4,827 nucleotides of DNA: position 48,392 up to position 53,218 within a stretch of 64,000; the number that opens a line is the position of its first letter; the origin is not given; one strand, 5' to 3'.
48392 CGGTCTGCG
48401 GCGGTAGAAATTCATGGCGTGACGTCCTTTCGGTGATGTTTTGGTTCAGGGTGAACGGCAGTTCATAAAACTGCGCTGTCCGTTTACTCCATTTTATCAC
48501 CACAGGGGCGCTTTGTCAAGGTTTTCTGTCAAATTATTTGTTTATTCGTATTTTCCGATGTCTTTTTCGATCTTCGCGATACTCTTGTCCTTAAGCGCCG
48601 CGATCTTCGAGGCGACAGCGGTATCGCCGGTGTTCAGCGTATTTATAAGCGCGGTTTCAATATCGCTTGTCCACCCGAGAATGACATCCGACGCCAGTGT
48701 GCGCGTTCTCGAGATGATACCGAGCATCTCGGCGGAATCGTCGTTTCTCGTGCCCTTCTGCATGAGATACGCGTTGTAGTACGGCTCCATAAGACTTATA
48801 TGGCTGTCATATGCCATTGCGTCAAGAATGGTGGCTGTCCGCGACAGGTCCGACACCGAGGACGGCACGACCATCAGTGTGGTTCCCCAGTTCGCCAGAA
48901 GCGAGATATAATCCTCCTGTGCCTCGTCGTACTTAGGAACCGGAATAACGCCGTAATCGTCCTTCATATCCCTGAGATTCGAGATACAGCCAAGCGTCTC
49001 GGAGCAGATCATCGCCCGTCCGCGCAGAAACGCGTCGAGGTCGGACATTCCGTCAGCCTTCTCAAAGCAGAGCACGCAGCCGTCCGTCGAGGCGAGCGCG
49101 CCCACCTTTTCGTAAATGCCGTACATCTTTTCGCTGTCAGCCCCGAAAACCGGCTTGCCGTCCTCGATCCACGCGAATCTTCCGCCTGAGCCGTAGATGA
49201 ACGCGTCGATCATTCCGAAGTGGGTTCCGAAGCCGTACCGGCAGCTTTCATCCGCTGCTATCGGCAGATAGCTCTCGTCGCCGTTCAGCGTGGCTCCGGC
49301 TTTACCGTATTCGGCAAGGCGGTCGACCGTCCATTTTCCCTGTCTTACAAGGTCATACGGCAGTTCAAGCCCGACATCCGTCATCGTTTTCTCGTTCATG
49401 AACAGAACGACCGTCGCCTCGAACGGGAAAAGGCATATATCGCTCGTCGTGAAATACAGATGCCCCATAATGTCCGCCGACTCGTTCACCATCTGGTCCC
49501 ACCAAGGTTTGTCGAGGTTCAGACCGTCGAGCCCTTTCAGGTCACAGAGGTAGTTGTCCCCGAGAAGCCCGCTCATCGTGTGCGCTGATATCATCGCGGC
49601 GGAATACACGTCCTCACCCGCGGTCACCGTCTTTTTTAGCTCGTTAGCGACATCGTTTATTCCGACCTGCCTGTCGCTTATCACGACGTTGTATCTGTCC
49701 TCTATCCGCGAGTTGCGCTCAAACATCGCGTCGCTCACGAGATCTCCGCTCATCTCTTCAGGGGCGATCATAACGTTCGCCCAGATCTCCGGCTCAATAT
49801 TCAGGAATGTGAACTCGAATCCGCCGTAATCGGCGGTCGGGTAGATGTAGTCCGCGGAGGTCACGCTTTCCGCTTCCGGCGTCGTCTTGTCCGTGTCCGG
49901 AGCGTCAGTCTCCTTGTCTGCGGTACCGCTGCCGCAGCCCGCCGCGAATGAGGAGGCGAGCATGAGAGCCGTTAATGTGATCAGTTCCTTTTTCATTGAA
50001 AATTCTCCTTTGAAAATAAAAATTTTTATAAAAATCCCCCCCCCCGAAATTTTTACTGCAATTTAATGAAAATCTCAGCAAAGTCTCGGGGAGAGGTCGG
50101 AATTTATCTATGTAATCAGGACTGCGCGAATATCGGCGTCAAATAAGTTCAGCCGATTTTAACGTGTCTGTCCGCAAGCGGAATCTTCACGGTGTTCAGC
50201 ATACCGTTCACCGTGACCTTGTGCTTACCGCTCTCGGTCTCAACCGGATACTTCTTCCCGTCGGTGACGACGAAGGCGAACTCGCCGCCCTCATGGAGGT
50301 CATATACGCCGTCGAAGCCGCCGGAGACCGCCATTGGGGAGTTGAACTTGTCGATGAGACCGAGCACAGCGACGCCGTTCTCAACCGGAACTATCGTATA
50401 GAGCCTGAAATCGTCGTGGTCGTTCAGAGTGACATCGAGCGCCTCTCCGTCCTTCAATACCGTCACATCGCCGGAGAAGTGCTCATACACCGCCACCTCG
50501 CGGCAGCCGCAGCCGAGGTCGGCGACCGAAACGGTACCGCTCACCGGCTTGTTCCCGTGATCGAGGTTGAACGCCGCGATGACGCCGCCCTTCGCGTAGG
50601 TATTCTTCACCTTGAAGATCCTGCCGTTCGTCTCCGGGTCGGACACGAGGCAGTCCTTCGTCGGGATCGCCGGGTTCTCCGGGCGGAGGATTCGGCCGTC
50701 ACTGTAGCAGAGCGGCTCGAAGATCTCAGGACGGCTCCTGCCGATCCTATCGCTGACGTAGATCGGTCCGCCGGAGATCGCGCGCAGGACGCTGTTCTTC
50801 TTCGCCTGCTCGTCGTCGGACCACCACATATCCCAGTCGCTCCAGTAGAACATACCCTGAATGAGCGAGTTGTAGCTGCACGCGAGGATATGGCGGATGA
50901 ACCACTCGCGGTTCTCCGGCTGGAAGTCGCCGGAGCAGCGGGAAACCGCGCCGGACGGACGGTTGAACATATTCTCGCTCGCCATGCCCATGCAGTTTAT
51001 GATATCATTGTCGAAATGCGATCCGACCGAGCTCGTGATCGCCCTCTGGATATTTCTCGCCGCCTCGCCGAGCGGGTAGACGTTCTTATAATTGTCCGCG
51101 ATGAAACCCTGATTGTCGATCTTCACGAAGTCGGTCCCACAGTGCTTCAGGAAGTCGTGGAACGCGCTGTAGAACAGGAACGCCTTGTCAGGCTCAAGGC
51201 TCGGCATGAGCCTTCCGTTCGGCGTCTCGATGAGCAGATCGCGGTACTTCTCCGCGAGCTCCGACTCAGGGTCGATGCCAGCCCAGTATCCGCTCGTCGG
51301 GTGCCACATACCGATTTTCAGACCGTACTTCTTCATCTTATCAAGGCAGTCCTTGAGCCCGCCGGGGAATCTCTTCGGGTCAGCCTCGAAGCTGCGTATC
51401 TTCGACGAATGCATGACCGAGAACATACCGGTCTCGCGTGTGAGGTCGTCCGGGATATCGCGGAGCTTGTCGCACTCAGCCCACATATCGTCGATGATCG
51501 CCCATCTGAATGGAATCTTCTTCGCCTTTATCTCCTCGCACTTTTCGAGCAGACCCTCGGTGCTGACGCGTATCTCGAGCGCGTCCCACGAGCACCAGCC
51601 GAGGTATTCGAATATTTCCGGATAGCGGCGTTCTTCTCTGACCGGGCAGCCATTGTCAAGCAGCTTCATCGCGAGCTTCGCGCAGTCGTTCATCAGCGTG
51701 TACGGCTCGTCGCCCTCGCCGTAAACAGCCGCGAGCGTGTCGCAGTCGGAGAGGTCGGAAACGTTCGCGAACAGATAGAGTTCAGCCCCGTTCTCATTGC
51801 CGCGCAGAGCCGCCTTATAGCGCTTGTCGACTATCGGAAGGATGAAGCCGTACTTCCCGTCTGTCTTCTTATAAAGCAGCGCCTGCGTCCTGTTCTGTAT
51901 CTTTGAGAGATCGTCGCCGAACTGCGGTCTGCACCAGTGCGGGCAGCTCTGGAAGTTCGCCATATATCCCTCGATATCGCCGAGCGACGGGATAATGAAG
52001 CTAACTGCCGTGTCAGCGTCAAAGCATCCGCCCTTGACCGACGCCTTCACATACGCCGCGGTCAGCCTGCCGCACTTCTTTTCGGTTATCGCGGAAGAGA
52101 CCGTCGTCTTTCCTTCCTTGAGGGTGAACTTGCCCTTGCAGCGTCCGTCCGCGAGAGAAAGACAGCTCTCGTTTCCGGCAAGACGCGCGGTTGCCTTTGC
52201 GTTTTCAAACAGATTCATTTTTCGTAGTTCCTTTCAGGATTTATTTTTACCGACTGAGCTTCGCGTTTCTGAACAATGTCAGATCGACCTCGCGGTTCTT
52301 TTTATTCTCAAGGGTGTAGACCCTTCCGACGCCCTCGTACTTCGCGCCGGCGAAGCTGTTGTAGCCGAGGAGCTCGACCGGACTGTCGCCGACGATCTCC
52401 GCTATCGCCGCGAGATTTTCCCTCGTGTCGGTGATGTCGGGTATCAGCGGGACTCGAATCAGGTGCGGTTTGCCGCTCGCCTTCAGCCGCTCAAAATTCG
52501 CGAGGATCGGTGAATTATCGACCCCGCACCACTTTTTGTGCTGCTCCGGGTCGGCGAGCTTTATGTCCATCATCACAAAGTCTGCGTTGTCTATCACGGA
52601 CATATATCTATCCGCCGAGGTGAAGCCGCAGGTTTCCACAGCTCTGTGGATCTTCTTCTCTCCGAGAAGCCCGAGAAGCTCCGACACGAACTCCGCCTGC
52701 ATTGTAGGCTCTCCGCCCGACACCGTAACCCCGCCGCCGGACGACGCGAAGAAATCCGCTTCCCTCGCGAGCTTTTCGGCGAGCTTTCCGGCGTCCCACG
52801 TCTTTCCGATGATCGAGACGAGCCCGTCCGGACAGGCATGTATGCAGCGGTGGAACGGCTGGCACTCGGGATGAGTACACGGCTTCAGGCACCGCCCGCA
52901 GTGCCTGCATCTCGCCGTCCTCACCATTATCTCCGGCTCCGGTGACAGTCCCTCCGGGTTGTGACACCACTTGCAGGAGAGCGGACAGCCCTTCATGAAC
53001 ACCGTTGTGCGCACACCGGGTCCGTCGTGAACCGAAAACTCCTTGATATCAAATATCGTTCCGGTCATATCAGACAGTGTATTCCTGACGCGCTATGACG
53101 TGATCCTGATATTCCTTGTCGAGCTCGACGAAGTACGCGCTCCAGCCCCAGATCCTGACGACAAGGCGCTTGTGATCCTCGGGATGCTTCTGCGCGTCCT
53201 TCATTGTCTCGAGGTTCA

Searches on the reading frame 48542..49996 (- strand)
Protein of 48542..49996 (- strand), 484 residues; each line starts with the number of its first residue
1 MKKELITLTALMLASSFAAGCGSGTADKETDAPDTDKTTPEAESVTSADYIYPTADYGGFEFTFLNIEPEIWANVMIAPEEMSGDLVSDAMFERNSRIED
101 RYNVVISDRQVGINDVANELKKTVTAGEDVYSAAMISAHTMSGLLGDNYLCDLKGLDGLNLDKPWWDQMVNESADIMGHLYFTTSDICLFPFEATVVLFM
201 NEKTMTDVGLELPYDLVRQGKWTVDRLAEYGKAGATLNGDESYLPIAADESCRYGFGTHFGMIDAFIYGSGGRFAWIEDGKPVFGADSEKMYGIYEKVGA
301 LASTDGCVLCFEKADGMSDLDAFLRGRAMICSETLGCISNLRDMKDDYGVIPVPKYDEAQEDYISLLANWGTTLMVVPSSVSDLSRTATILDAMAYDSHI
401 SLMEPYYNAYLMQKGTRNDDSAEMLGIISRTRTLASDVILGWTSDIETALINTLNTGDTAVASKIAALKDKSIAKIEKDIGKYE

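Call 3: search_protein_families(library=pfam, proteins=[window:48542-49996:-], max_evalue=0.01)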
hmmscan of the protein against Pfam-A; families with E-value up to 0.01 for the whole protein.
window:48542-49996:- (484 aa): 0 families

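Call 4: search_protein_families(library=ncbifam, proteins=[window:48542-49996:-], max_evalue=0.01)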
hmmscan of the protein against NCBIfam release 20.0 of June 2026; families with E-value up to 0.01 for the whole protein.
window:48542-49996:- (484 aa): 0 families

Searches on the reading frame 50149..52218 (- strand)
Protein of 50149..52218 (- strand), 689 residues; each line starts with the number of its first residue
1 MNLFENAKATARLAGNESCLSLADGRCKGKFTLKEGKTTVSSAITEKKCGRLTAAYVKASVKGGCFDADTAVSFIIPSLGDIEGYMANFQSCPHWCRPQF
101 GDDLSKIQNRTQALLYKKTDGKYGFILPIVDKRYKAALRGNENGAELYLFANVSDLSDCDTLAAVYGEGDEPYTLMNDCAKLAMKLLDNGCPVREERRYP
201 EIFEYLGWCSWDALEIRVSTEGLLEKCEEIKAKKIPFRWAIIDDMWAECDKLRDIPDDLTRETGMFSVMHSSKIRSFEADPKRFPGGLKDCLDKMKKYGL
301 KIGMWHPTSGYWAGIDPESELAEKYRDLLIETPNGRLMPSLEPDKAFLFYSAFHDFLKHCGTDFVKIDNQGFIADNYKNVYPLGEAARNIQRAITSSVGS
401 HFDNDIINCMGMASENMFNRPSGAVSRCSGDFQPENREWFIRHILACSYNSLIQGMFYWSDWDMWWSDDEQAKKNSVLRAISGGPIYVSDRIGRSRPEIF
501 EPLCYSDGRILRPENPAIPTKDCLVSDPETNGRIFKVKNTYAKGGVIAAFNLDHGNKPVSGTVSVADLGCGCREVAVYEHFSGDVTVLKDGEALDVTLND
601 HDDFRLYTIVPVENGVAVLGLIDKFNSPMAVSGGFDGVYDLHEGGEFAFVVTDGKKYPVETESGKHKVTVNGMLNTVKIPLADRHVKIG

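Call 3: search_protein_families(library=pfam, proteins=[window:50149-52218:-], max_evalue=0.01)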
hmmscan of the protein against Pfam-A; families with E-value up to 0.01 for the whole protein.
window:50149-52218:- (689 aa): 2 families
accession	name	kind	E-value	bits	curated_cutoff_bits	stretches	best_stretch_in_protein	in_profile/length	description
PF05691.18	Raffinose_syn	-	6.3e-69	233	20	1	54-631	40-696/750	Raffinose synthase or seed imbibition protein Sip1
PF02065.24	Melibiase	-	0.0064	16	27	0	276-371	94-193/347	Melibiase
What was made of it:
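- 50149..52218 (-): GH36-like glycosidase (Raffinose_syn / Sip1 family), 689 aa, 28 nt downstream of the activase. Pfam PF05691 E 6e-69 (call 3).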

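Call 4: search_protein_families(library=ncbifam, proteins=[window:50149-52218:-], max_evalue=0.01)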
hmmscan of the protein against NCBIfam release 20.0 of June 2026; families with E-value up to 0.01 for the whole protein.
window:50149-52218:- (689 aa): 0 families

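Call 30: search_solved_structures(query=window:50149-52218:-, max_evalue=0.001)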
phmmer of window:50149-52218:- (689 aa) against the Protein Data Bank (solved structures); distinct sequences matched with E-value up to 0.001: 2.
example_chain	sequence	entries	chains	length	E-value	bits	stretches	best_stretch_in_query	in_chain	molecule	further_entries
7exf_B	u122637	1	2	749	5.2e-59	203.6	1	123-552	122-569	Probable galactinol--sucrose galactosyltransferase 6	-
7exg_B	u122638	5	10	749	6.5e-58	200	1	123-552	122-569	Probable galactinol--sucrose galactosyltransferase 6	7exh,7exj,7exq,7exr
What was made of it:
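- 50149..52218 (-): Best solved relative is plant alkaline alpha-galactosidase/RS6, E 5e-59 (call 30).
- The GH36-like neighbour's closest solved relative is a plant raffinose-family enzyme whose substrates carry sucrose or inositol aglycones (call 30).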

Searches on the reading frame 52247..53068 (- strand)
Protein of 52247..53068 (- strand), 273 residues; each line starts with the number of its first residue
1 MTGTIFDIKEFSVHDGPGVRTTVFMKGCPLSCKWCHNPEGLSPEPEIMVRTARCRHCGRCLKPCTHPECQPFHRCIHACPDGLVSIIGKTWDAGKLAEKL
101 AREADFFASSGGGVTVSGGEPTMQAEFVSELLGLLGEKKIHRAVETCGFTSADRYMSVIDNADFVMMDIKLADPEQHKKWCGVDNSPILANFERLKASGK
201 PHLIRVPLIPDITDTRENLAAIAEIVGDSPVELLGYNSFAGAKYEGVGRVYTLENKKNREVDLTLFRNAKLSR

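Call 3: search_protein_families(library=pfam, proteins=[window:52247-53068:-], max_evalue=0.01)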
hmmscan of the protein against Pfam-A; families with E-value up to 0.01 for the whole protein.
window:52247-53068:- (273 aa): 2 families
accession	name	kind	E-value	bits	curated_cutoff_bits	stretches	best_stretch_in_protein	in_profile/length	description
PF04055.27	Radical_SAM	-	3.4e-16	60.3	29.5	1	23-218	2-161/166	Radical SAM superfamily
PF13353.11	Fer4_12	-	2.4e-12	47.8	22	1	15-171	2-117/137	4Fe-4S single cluster domain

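Call 4: search_protein_families(library=ncbifam, proteins=[window:52247-53068:-], max_evalue=0.01)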
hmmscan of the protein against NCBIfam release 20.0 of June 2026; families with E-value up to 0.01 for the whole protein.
window:52247-53068:- (273 aa): 19 families
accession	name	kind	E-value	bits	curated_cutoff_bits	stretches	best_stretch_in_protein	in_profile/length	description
TIGR02494.1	PFLE_PFLC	subfamily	7.1e-84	281.5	174.35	1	5-259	1-277/293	glycyl-radical enzyme activating protein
NF043069.1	T4HPD_activ_SAM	equivalog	1.5e-73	247.8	425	1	3-258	2-275/299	trans-4-hydroxy-L-proline dehydratase activase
NF048010.1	SfplDhtActHpsHDes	equivalog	3.3e-71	239.6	430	1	2-259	5-286/298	(2S)-3-sulfopropanediol dehydratase activating enzyme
NF033717.2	HPDL_rSAM_activ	equivalog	9.6e-65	218.8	420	2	68-259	90-284/311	4-hydroxyphenylacetate decarboxylase activase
NF033719.1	ind_deCO2_activ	equivalog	3e-61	207.4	425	2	72-261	92-283/302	indoleacetate decarboxylase activase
TIGR04395.1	cutC_activ_rSAM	equivalog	2.4e-60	204.4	360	1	3-257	5-283/309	choline TMA-lyase-activating enzyme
NF048008.1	SfplDhtActHpfHKleb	equivalog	2.4e-56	191.3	500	1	4-256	1-278/308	(2S)-3-sulfopropanediol dehydratase activating enzyme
NF007483.0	PRK10076.1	equivalog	3.7e-54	183.9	326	1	3-258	22-268/292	[formate-C-acetyltransferase]-activating enzyme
TIGR02493.1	PFLA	equivalog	2.3e-53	181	231.75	2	80-260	35-221/235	pyruvate formate-lyase-activating protein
TIGR04003.1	rSAM_BssD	equivalog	3e-49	167.9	496.45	1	5-252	3-275/314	[benzylsuccinate synthase]-activating enzyme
TIGR04041.1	activase_YjjW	hypoth_equivalog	5.1e-41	140.9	250.2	1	4-230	3-228/276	YjjW family glycine radical enzyme activase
NF008356.0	PRK11145.1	equivalog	1.7e-32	112.6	375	2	88-257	48-223/246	pyruvate formate lyase 1-activating protein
TIGR02495.1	NrdG2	equivalog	2.5e-19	69.4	131.15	2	96-228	52-182/193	anaerobic ribonucleoside-triphosphate reductase activating protein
TIGR02491.1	NrdG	equivalog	1.5e-10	41.2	126.1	1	5-42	2-39/154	anaerobic ribonucleoside-triphosphate reductase activating protein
TIGR03963.1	rSAM_QueE_Clost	equivalog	2e-07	30.9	260.1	1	114-191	68-143/219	putative 7-carboxy-7-deazaguanine synthase QueE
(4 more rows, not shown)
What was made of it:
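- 52247..53068 (-): GRE-activating radical SAM enzyme, 273 aa, starting 1 nt after the GRE stop codon. TIGR02494 281.5 bits vs cutoff 174 (call 4).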
